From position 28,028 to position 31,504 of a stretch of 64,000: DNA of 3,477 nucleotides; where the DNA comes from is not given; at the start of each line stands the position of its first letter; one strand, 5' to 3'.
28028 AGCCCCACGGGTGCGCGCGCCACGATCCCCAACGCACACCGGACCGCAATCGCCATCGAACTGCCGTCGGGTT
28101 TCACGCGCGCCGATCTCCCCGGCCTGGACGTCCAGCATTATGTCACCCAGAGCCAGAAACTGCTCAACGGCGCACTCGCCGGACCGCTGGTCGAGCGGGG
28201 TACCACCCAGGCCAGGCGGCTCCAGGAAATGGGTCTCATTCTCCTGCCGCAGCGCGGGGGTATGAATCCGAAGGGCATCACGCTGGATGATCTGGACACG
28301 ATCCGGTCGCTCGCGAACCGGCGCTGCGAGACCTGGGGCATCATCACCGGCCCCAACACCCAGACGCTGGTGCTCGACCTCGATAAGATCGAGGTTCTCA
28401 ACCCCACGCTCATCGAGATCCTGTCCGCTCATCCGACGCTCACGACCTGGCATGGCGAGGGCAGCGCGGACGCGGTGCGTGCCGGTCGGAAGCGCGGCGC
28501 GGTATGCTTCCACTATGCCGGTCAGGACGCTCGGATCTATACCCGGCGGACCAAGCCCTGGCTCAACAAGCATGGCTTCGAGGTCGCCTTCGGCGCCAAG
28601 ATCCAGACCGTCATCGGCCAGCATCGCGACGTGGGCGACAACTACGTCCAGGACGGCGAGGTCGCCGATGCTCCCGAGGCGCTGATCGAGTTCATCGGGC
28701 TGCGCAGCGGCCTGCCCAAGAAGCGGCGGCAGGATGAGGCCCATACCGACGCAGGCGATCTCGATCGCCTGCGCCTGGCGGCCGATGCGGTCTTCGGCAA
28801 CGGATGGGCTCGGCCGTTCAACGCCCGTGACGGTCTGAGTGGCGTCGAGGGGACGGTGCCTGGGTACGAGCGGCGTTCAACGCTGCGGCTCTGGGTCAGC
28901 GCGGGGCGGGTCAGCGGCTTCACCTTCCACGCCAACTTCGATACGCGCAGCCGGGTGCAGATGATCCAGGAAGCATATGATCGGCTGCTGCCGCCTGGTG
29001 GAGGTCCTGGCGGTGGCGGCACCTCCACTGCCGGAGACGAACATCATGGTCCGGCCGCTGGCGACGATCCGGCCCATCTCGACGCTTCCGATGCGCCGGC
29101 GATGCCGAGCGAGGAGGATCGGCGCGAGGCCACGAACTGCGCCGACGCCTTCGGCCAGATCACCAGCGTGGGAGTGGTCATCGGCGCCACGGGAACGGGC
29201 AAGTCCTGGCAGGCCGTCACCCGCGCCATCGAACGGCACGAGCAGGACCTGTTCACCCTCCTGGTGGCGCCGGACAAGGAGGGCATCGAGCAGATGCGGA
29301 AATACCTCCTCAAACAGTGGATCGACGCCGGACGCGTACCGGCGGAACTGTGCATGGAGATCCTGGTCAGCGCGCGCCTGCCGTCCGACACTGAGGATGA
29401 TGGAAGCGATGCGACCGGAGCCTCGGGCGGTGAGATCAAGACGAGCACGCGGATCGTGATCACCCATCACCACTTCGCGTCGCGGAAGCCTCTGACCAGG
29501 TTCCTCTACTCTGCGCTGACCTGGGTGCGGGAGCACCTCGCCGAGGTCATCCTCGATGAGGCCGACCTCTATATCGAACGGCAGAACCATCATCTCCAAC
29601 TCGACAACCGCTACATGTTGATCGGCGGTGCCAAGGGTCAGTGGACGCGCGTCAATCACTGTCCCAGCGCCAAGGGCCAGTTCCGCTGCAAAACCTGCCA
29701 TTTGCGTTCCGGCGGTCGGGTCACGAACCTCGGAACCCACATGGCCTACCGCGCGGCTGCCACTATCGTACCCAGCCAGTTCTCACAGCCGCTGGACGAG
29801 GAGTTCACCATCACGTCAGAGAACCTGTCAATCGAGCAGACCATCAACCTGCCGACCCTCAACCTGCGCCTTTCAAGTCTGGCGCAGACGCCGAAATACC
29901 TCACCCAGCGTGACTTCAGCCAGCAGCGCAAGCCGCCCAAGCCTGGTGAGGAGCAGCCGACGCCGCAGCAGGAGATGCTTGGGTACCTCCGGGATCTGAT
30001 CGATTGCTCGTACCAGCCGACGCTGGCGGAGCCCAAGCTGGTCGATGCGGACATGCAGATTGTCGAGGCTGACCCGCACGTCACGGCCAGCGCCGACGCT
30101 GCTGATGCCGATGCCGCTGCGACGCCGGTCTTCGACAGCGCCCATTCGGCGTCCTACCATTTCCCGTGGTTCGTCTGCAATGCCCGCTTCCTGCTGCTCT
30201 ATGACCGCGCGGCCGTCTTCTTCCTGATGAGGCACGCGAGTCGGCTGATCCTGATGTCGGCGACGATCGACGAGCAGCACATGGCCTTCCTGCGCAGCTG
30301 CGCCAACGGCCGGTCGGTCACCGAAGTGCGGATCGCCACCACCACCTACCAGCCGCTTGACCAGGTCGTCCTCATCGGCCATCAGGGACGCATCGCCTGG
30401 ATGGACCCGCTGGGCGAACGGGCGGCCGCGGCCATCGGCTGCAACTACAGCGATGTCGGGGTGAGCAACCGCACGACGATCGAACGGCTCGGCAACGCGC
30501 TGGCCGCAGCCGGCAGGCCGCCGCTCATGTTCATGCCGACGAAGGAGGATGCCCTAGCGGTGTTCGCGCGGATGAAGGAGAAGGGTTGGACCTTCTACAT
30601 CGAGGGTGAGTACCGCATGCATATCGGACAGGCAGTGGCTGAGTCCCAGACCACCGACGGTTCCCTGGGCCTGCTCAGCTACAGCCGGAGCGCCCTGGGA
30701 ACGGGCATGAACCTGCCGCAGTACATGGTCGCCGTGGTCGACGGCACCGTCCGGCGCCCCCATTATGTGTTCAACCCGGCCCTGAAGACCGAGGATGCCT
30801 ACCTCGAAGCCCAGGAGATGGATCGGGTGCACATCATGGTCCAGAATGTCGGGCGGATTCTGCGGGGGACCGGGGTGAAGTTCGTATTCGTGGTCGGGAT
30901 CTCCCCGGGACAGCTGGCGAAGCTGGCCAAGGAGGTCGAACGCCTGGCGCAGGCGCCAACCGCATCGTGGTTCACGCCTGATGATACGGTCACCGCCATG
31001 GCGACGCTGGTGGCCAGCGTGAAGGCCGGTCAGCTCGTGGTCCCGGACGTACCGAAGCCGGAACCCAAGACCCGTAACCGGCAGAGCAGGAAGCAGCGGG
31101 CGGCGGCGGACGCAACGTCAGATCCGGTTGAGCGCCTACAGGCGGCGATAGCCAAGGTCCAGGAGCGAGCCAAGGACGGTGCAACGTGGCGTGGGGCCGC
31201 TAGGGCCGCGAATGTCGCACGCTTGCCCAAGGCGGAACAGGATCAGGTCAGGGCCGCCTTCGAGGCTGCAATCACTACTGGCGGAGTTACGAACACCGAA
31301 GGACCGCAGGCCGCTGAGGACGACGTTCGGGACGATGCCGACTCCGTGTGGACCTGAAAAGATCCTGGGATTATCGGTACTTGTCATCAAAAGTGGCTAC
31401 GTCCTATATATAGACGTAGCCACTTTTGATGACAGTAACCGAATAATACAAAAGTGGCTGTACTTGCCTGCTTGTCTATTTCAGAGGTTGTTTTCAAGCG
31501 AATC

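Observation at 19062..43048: ~24-kb integrated element beside tRNA-Gly with a near-complete private replisome and no recognisable virion or conjugation genes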

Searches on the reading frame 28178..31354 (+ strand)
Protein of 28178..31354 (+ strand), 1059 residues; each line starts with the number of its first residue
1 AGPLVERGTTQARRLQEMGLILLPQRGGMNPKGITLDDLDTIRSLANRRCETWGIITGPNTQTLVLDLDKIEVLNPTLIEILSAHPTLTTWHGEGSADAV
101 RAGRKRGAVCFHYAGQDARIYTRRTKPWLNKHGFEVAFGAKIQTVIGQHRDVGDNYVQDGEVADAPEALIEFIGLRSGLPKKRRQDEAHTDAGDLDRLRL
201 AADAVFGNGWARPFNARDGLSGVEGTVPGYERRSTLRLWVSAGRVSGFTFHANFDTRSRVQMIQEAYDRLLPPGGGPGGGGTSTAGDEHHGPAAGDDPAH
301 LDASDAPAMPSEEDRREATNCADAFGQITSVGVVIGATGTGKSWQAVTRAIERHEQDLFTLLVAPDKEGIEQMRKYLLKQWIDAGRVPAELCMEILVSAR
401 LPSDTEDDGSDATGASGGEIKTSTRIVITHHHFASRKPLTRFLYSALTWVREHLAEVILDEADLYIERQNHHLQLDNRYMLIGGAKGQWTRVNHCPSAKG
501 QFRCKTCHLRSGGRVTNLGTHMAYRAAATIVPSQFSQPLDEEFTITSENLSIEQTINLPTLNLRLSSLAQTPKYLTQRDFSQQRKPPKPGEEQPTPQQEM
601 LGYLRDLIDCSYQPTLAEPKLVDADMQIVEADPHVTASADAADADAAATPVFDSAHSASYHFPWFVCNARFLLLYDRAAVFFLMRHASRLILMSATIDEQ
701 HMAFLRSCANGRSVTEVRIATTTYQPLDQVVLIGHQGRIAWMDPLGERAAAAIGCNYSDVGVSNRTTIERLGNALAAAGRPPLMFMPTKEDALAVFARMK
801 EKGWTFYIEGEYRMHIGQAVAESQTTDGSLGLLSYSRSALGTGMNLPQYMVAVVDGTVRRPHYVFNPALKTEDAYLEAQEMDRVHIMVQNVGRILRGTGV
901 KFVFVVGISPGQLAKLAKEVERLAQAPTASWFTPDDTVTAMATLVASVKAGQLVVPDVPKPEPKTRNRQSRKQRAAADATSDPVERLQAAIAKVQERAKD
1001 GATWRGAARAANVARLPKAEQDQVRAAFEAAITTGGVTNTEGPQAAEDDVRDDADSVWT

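Call 82: predict_structure(alignment_id=A3)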
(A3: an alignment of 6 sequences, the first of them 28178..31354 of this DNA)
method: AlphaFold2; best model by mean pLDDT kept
length: 1059 residues; sequences in the alignment: 6
mean_pLDDT: 43.9   pTM: 0.27
mean pLDDT of the five models: 43.9, 43.3, 42.5, 40.8, 39.8
residues with pLDDT >= 90: 1; 70-90: 132; 50-70: 207; < 50: 719
segments of 3 or more residues with pLDDT < 50: 1-7, 17-20, 28-30, 32-37, 56-62, 115-125, 138-159, 176-188, 251-254, 273-351, 357-372, 385-446, 461-591, 603-622, 632-679, 695-700, 708-715, 719-724, 735-913, 923-966, 1034-1059
pLDDT, mean of each block of 10 residues (from residue 1): 43 50 54 49 55 47 64 77 76 66 74 52 48 56 27 40 68 48 37 82 73 62 70 68 69 57 82 41 24 29 32 38 27 27 41 43 40 54 47 29 24 24 38 30 44 54 40 25 25 26 27 22 27 31 30 27 23 26 35 50 46 33 50 46 39 38 31 38 60 52 51 48 50 46 41 36 27 33 28 30 24 24 24 21 22 29 30 43 47 38 37 50 38 37 43 34 45 53 72 83 80 81 86 43 29 25
secondary structure, 60 per line:
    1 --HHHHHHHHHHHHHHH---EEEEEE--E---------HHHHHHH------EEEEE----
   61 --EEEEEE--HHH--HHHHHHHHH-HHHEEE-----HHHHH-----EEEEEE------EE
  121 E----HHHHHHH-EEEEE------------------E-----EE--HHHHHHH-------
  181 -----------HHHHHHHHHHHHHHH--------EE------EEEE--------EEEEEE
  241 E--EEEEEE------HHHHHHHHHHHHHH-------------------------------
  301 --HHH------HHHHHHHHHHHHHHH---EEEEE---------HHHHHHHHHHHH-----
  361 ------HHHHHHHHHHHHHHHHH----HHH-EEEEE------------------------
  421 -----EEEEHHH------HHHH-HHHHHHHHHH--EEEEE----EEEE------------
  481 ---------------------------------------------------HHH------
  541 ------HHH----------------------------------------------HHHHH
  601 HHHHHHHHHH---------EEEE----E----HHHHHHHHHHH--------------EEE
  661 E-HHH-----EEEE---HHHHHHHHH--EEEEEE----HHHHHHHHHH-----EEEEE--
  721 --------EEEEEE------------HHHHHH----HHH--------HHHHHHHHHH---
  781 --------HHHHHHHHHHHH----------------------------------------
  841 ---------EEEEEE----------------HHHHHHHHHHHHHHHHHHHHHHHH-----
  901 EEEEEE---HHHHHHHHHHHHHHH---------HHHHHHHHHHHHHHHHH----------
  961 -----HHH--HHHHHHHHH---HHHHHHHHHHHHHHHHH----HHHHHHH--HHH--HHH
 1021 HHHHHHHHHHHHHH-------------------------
elements in order (helices of 4 or more, strands of 3 or more residues): H3-17 E21-26 H39-45 E52-56 E63-68 H76-84 E89-91 H97-101 E107-112 E119-121 H126-132 E134-138 H167-173 H192-206 E223-226 E235-241 E244-249 H256-269 H312-326 E330-334 H344-355 H367-383 E392-396 E426-429 H439-442 H444-453 E456-460 E465-468 H596-610 E620-623 H633-643 E658-661 E671-674 H678-686 E689-694 H699-708 E714-718 E729-734 H747-752 H768-777 H789-800 E850-855 H872-895 E901-906 H910-924 H934-950 H971-979 H983-999 H1004-1010 H1018-1034

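Call 86: fold_search(model_id=the predicted structure, library=pdb)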
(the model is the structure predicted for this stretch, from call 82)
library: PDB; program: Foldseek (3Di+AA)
matches with E <= 10: 100; with E <= 0.001: 0
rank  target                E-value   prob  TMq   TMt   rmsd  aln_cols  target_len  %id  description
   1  1v93                  2.5e-01  0.33  0.08  0.20  10.9       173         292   12  5,10-Methylenetetrahydrofolate Reductase from Thermus thermophilus HB8 (released 2004-02-03)
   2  7th5_B                3.5e-01  0.33  0.09  0.23   9.3       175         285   14  Thermus thermophilus methylenetetrahydrofolate reductase (released 2023-01-18)
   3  3apy_A                3.9e-01  0.23  0.08  0.20  13.9       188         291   11  Properties and crystal structure of methylenetetrahydrofolate reductase from Thermus thermophilus HB8 (released 2011-09-14)
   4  1ro0                  4.3e-01  0.30  0.09  0.29   9.2       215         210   11  Bifunctional DNA primase/polymerase domain of ORF904 from the archaeal plasmid pRN1- Triple mutant F50M/L107M/L110M SeMe (released 2004-01-27)
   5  6kpd_C                7.1e-01  0.14  0.06  0.15  12.1       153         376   16  The crystal structure of the BALDIBIS/IDD9 bound to the homodimeric SCL3 (released 2020-09-02)
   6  7yq1_C                9.4e-01  0.14  0.05  0.24  16.2       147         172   17  Crystal structure of adenosine 5'-phosphosulfate kinase from Archaeoglobus fulgidus in complex with AMP-PNP and APS (released 2023-01-18)
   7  1aw1_A                9.9e-01  0.13  0.07  0.20  10.4       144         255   12  TRIOSEPHOSPHATE ISOMERASE OF VIBRIO MARINUS COMPLEXED WITH 2-PHOSPHOGLYCOLATE (released 1998-01-28)
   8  8uy1_C                1.3e+00  0.13  0.08  0.13  10.1       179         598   14  Methylenetetrahydrofolate reductase from Chaetomium thermophilum DSM 1495, Active (R) State (released 2024-06-19)
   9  6pey_A                1.4e+00  0.15  0.09  0.23   9.0       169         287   11  MTHFR with mutation Asp120Ala (released 2019-09-25)
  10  8uy1_A                1.8e+00  0.13  0.09  0.14  10.1       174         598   13  Methylenetetrahydrofolate reductase from Chaetomium thermophilum DSM 1495, Active (R) State (released 2024-06-19)
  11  3fst_A                1.9e+00  0.11  0.08  0.22   9.0       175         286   11  Crystal Structure of Escherichia coli Methylenetetrahydrofolate Reductase Mutant Phe223Leu at pH 7.4 (released 2009-08-25)
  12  6l19_B                1.9e+00  0.02  0.03  0.12  17.5       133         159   16  The crystal structure of competence or damage-inducible protein from Enterobacter asburiae (released 2019-10-16)
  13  1zp3_B                2.3e+00  0.10  0.08  0.21   9.4       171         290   12  E. coli Methylenetetrahydrofolate Reductase (oxidized) (released 2005-08-09)
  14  8uy1_D                2.5e+00  0.09  0.09  0.14   9.2       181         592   13  Methylenetetrahydrofolate reductase from Chaetomium thermophilum DSM 1495, Active (R) State (released 2024-06-19)
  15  6l19_A                2.5e+00  0.04  0.03  0.10  10.8        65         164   18  The crystal structure of competence or damage-inducible protein from Enterobacter asburiae (released 2019-10-16)
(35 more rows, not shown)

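Call 87: search_protein_families(library=pfam, alignment_id=A3, max_evalue=5)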
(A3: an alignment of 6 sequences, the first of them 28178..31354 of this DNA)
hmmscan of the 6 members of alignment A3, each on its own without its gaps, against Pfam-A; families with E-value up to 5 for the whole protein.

A. member 1, window:28178-31354:+ (1059 aa): 4 families
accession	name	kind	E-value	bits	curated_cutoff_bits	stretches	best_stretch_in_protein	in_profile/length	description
PF00270.35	DEAD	-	0.00034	20.8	26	1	333-471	18-136/167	DEAD/DEAH box helicase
PF13401.12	AAA_22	-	0.057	14.2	27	1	330-382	6-59/130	AAA domain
PF04851.21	ResIII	-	0.066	13.6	22.5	1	330-379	24-75/164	Type III restriction enzyme, res subunit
PF02562.22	PhoH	-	0.12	12.3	27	1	330-359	20-49/205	PhoH-like protein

B. families by the number of members that match (of 6 scanned): 14 families
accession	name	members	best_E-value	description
PF04851.21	ResIII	6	2.1e-05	Type III restriction enzyme, res subunit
PF13401.12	AAA_22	6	0.012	AAA domain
PF00270.35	DEAD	4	2.9e-05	DEAD/DEAH box helicase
PF02562.22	PhoH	3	0.029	PhoH-like protein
PF09250.16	Prim-Pol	2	0.0051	Bifunctional DNA primase/polymerase, N-terminal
PF06745.19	ATPase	2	0.017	KaiC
PF13481.12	AAA_25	1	0.0097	AAA domain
PF17853.6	GGDEF_2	1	0.041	GGDEF-like domain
PF25199.1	nSTAND_NTPase5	1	0.041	Novel STAND NTPase 5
PF00334.24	NDK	1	0.063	Nucleoside diphosphate kinase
PF03061.28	4HBT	1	0.075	Thioesterase superfamily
PF00437.27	T2SSE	1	0.087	Type II/IV secretion system protein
PF19979.4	DUF6415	1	0.57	Family of unknown function (DUF6415)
PF12501.13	DUF3708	1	1.7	Phosphate ATP-binding cassette transporter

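Call 128: search_protein_representatives(alignment_id=A3)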
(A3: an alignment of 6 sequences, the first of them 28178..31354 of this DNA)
Query: 6 sequences, 1052 profile positions. Proteins with E-value up to 0.001 (for the whole library): 242; up to 1e-10: 140; up to 1e-30: 33. The best 150 are listed.
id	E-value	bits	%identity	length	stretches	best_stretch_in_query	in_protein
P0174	0.0e+00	1868.4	-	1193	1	1-1047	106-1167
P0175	0.0e+00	1561.5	-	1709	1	4-1049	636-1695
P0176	0.0e+00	1203.7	-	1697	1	2-1037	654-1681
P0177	0.0e+00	1188.9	-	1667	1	3-1039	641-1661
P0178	0.0e+00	1048.3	-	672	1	1-637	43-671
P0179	3.2e-89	316.8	-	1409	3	317-736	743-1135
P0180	1.5e-87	311.2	-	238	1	806-1038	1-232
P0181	6.4e-80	286.0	-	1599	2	11-746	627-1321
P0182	2.7e-74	267.4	-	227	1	851-1041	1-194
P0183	5.7e-68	246.4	-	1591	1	10-1033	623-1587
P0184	2.5e-65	237.7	-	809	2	312-743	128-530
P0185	1.9e-62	228.2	-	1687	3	308-737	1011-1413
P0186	2.0e-61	224.8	-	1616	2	313-932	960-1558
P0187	7.6e-59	216.2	-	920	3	311-743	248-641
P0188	2.3e-58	214.7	-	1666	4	302-718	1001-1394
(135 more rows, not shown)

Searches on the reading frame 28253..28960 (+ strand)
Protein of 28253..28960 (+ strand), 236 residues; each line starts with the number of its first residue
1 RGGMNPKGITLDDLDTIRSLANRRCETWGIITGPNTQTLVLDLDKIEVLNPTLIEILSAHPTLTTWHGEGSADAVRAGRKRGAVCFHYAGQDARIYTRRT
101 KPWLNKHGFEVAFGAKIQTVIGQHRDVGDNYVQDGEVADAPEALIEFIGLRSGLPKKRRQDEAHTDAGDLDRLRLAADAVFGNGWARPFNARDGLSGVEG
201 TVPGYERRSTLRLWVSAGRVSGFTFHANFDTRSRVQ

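Call 135: search_solved_structures(query=A8, max_evalue=1, show_alignments=1)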
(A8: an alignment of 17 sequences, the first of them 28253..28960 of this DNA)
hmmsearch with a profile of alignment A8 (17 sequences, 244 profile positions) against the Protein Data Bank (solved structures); distinct sequences matched with E-value up to 1: 3.
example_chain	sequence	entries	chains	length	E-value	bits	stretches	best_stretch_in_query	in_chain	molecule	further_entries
4y6w_A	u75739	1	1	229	4.5e-08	36.3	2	119-201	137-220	NaB(AB)3ACb - light chain TPR-like repeats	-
4y6c_A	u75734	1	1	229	7.6e-07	32.3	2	120-185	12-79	ANSERINA PUTATIVE KINESIN LIGHT chain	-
29sb_A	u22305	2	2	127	0.4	13.5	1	117-195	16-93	KABLE2.5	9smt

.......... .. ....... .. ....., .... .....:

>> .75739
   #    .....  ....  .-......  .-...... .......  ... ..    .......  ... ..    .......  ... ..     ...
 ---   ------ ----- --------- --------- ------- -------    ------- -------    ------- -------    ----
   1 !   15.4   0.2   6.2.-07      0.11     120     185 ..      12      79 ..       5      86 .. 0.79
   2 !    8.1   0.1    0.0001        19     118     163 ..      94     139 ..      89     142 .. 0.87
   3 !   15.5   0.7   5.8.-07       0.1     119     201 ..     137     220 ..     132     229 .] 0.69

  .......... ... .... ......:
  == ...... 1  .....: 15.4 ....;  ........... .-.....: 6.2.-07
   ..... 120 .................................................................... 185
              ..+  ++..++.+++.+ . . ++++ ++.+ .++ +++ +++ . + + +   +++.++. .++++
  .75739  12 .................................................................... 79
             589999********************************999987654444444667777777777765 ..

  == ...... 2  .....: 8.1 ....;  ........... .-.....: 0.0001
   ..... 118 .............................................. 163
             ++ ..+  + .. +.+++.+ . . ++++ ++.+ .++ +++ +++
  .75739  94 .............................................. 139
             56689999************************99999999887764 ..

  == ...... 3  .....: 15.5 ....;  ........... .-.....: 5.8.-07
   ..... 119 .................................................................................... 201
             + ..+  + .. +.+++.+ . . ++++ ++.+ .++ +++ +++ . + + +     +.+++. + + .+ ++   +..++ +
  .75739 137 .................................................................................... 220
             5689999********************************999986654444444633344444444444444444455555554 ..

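Call 136: search_protein_families(library=pfam, alignment_id=A8, max_evalue=0.1)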
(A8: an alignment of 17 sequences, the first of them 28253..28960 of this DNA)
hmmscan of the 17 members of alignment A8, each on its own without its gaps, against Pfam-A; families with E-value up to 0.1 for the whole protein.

A. member 1, window:28253-28960:+ (236 aa): 1 family
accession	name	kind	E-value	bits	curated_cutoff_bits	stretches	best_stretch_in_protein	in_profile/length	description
PF09250.16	Prim-Pol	-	0.068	14.1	22.8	1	14-71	34-84/158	Bifunctional DNA primase/polymerase, N-terminal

B. families by the number of members that match (of 17 scanned): 4 families
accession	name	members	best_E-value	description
PF09250.16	Prim-Pol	11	1.5e-05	Bifunctional DNA primase/polymerase, N-terminal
PF25100.1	DUF7809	1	0.014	Domain of unknown function (DUF7809)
PF12939.12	DUF3837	1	0.056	Domain of unknown function (DUF3837)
PF21786.3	Bflower_3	1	0.069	6-fold beta flower protein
